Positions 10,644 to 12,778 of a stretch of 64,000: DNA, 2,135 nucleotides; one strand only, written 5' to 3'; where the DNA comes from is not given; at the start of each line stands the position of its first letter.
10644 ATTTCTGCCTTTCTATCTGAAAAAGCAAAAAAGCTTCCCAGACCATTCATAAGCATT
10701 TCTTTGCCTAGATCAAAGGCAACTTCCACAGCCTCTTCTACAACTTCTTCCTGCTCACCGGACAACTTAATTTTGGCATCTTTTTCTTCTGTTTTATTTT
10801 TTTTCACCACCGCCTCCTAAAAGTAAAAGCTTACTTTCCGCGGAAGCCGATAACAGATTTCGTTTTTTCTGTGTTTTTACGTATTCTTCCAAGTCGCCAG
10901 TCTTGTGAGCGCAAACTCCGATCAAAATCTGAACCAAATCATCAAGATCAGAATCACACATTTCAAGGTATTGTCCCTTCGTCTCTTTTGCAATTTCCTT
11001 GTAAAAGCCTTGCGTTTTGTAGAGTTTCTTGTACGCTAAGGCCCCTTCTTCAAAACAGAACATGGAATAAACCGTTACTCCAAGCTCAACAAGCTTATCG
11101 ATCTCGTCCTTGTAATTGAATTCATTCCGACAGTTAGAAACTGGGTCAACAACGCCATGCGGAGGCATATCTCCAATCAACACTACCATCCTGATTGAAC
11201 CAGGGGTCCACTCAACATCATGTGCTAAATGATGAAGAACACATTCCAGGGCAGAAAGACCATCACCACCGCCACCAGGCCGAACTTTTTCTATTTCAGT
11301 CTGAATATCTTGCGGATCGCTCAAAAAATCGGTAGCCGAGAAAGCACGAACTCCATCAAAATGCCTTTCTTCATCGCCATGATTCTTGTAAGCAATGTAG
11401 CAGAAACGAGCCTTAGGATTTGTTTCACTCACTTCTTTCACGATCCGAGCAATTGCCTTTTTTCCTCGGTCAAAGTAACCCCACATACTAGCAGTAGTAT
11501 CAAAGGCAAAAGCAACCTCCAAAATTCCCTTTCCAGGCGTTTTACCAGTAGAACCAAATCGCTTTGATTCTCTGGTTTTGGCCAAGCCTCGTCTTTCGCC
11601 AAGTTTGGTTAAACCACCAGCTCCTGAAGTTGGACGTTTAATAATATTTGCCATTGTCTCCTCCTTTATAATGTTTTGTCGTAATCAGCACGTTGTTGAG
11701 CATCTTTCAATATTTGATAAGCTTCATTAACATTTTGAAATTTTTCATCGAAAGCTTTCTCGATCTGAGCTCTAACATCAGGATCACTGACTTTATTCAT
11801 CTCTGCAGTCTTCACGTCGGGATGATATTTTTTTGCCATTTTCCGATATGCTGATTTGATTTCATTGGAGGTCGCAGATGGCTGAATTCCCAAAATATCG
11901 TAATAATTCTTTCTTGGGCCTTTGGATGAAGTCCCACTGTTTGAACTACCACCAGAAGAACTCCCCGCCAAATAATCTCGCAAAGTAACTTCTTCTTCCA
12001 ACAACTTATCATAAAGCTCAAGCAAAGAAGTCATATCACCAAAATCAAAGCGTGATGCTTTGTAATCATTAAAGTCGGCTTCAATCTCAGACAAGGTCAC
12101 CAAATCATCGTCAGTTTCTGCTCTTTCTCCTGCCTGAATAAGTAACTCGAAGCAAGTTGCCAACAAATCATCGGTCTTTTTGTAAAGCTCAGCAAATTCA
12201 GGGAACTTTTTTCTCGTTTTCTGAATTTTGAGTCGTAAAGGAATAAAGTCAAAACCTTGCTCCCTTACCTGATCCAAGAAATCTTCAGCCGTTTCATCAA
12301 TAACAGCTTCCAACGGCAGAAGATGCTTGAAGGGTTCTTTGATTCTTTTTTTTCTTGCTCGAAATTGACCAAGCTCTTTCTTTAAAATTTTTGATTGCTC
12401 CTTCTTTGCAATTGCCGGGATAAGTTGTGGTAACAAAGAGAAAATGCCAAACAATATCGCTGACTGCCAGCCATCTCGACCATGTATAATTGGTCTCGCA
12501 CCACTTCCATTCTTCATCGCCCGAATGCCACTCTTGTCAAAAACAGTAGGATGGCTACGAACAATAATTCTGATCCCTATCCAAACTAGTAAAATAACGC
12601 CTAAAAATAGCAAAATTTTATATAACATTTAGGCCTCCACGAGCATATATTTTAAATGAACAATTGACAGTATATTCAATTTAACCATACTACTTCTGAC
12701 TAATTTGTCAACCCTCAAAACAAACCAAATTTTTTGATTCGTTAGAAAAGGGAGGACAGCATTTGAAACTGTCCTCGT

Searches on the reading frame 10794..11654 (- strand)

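Call 20: search_protein_families(library=pfam, proteins=[window:10794-11654:-], max_evalue=0.001)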
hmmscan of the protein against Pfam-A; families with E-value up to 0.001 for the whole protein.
window:10794-11654:- (286 aa): 1 family
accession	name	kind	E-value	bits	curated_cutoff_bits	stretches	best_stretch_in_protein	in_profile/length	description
PF25106.1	VWA_4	-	9.5e-05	22.5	27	0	47-140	2-89/169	von Willebrand factor A domain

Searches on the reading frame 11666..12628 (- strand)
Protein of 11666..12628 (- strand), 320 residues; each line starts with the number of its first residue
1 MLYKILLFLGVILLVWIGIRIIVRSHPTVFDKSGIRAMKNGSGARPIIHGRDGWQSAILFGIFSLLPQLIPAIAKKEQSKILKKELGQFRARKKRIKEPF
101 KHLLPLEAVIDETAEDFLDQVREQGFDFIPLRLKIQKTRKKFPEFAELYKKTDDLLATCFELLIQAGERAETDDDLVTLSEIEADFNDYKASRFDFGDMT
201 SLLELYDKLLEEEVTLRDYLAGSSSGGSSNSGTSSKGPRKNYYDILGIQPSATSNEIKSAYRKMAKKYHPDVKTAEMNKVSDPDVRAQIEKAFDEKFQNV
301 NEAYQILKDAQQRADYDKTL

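Call 20: search_protein_families(library=pfam, proteins=[window:11666-12628:-], max_evalue=0.001)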
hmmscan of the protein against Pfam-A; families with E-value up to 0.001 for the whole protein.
window:11666-12628:- (320 aa): 1 family
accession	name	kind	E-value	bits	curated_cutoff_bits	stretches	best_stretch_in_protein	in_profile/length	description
PF00226.36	DnaJ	-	3e-21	75.7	27.8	1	241-317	1-63/63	DnaJ domain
